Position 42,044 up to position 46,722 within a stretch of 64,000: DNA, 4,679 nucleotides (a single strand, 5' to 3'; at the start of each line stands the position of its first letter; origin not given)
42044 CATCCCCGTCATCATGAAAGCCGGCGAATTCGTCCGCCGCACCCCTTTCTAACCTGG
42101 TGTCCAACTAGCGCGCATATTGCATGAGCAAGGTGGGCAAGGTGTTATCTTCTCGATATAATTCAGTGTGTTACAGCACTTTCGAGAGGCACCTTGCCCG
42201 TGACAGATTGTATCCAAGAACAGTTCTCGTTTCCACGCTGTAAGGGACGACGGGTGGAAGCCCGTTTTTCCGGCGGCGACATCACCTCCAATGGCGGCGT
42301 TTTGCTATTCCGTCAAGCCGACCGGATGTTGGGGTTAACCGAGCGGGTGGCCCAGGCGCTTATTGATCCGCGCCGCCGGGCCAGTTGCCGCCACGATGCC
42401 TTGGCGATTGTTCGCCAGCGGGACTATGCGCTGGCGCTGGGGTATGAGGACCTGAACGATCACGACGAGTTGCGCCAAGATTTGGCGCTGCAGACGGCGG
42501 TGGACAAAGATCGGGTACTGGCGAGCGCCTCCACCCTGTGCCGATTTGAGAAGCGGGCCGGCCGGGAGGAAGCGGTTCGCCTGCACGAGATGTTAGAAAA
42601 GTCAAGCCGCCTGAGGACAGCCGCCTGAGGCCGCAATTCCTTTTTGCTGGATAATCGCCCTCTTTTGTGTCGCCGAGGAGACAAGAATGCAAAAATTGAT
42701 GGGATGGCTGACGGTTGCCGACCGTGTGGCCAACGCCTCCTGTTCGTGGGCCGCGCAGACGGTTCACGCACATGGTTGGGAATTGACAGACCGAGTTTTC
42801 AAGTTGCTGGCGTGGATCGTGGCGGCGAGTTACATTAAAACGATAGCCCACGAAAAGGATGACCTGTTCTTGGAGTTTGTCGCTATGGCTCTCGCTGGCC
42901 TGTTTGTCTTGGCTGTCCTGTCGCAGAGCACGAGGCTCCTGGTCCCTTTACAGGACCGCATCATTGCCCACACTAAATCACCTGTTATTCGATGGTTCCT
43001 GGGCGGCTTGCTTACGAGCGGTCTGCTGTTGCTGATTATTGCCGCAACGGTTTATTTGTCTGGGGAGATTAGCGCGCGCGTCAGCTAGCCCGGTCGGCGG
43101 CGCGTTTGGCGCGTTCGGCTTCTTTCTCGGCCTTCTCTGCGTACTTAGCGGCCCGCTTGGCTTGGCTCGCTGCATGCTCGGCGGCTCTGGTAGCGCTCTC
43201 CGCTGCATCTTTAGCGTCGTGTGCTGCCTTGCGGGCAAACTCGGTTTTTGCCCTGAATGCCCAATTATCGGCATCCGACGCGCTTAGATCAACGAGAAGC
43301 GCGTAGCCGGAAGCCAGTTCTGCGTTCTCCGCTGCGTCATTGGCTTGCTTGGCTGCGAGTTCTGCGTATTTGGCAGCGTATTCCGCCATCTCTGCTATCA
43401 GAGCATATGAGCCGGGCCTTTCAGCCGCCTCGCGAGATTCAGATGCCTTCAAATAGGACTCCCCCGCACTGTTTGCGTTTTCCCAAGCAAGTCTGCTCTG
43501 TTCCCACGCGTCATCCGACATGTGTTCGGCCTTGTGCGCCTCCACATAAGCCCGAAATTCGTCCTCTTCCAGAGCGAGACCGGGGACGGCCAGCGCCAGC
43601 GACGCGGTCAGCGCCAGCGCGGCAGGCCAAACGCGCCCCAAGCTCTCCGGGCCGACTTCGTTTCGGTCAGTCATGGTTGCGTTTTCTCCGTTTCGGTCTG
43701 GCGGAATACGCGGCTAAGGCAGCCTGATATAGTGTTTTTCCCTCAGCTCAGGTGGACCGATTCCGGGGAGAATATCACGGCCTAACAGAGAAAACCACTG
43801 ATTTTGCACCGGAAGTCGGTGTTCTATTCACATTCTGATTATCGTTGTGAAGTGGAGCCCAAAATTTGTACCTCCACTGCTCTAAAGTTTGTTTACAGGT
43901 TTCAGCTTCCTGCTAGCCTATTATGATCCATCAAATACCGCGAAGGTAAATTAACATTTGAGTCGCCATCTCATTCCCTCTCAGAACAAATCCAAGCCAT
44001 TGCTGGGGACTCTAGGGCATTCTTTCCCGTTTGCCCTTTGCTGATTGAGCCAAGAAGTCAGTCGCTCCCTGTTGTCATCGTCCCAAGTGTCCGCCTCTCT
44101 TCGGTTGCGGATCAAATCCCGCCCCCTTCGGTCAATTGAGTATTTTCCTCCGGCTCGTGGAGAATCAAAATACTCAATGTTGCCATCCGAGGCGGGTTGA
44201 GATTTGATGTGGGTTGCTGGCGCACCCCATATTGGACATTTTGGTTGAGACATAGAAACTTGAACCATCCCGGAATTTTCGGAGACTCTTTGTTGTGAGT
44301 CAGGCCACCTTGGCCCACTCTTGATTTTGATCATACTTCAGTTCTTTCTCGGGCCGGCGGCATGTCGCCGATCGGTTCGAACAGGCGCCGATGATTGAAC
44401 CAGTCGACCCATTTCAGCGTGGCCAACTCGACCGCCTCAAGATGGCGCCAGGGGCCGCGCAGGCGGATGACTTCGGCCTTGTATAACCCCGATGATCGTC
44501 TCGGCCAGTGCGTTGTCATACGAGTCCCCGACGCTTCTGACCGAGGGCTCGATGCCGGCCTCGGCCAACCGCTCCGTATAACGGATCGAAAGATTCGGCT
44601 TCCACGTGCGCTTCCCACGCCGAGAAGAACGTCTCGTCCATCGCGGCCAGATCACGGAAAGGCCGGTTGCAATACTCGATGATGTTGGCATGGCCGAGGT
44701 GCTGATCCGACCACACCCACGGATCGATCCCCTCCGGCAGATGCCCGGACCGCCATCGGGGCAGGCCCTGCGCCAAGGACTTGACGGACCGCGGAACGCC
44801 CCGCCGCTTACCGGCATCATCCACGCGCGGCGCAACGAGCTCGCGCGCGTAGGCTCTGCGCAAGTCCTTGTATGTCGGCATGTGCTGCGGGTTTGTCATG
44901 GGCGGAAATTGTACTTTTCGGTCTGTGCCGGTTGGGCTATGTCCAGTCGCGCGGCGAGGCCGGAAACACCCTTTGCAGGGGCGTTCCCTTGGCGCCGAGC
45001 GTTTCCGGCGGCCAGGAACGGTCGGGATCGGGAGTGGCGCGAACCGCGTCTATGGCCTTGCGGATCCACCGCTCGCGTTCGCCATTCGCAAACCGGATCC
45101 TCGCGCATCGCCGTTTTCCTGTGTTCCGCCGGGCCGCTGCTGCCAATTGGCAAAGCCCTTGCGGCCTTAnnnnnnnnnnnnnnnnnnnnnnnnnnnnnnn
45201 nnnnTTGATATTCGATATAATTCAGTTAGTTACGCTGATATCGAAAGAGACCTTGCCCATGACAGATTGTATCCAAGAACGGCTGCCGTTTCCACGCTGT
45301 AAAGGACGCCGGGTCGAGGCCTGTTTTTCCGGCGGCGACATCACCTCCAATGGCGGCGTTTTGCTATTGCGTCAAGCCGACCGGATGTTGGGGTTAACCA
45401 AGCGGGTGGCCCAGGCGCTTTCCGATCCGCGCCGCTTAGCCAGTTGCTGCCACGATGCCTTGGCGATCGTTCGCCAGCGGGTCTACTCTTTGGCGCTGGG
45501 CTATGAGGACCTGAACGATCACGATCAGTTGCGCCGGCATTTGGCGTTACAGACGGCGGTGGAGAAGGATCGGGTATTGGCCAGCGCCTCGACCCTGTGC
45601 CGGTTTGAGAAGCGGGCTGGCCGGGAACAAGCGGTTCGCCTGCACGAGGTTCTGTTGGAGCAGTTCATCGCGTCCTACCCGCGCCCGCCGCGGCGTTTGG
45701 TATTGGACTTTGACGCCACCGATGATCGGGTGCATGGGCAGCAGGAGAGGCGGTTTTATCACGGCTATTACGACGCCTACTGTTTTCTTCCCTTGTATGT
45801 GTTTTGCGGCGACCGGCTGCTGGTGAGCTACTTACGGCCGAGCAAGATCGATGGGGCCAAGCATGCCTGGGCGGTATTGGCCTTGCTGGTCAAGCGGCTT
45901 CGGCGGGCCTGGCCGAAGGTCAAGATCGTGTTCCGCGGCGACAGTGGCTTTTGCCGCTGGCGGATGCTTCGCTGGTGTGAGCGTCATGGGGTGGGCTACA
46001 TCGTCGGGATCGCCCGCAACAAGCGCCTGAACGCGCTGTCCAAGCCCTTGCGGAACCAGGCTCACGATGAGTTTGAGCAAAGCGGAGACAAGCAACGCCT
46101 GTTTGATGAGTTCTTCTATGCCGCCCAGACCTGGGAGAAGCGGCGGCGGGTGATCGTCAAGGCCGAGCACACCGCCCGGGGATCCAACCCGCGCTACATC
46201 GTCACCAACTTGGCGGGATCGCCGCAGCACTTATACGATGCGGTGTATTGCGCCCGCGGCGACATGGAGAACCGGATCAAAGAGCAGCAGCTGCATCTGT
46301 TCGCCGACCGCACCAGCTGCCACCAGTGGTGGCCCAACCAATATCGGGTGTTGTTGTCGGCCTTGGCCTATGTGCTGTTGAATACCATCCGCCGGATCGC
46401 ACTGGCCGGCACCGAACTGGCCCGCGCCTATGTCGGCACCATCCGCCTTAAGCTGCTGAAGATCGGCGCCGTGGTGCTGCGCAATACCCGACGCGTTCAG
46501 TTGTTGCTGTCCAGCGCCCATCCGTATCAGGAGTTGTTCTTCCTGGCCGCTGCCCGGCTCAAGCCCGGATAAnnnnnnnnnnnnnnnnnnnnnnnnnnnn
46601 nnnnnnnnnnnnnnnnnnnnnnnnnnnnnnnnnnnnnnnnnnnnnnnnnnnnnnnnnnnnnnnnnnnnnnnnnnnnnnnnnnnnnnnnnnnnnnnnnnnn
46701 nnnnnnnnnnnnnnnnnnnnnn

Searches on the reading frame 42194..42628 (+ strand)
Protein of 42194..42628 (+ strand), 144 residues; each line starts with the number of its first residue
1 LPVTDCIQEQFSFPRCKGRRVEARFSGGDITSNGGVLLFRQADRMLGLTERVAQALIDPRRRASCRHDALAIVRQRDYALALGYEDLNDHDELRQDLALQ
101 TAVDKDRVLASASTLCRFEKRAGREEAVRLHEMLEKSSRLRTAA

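Call 12: search_protein_families(library=pfam, proteins=[window:42194-42628:+])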
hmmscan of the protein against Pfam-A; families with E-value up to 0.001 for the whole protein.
window:42194-42628:+ (144 aa): 1 family
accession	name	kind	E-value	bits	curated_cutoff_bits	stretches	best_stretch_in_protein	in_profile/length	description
PF13701.12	DDE_Tnp_1_4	-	8.5e-38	130.1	34.7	1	14-134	2-122/435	Transposase DDE domain group 1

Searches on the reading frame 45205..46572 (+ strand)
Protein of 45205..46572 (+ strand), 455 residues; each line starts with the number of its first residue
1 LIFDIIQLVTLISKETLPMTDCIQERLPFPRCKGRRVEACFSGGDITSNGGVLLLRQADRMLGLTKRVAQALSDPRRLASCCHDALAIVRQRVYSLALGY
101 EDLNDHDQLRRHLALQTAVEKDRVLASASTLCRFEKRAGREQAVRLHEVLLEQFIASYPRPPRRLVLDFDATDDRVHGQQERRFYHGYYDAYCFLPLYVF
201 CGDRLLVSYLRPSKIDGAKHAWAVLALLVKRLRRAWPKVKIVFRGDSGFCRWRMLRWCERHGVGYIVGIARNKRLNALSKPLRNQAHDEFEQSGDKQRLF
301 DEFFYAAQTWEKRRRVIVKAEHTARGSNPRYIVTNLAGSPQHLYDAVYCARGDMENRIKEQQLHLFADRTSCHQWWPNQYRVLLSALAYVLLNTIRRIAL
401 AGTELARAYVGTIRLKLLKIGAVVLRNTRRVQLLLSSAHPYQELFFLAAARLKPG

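Call 12: search_protein_families(library=pfam, proteins=[window:45205-46572:+])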
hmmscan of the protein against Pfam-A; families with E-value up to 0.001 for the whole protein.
window:45205-46572:+ (455 aa): 2 families
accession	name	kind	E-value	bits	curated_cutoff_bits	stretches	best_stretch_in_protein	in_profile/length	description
PF13701.12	DDE_Tnp_1_4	-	5.6e-165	549.2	34.7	1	30-453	2-431/435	Transposase DDE domain group 1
PF01609.27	DDE_Tnp_1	-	6.4e-14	52.6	23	1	163-391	3-200/200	Transposase DDE domain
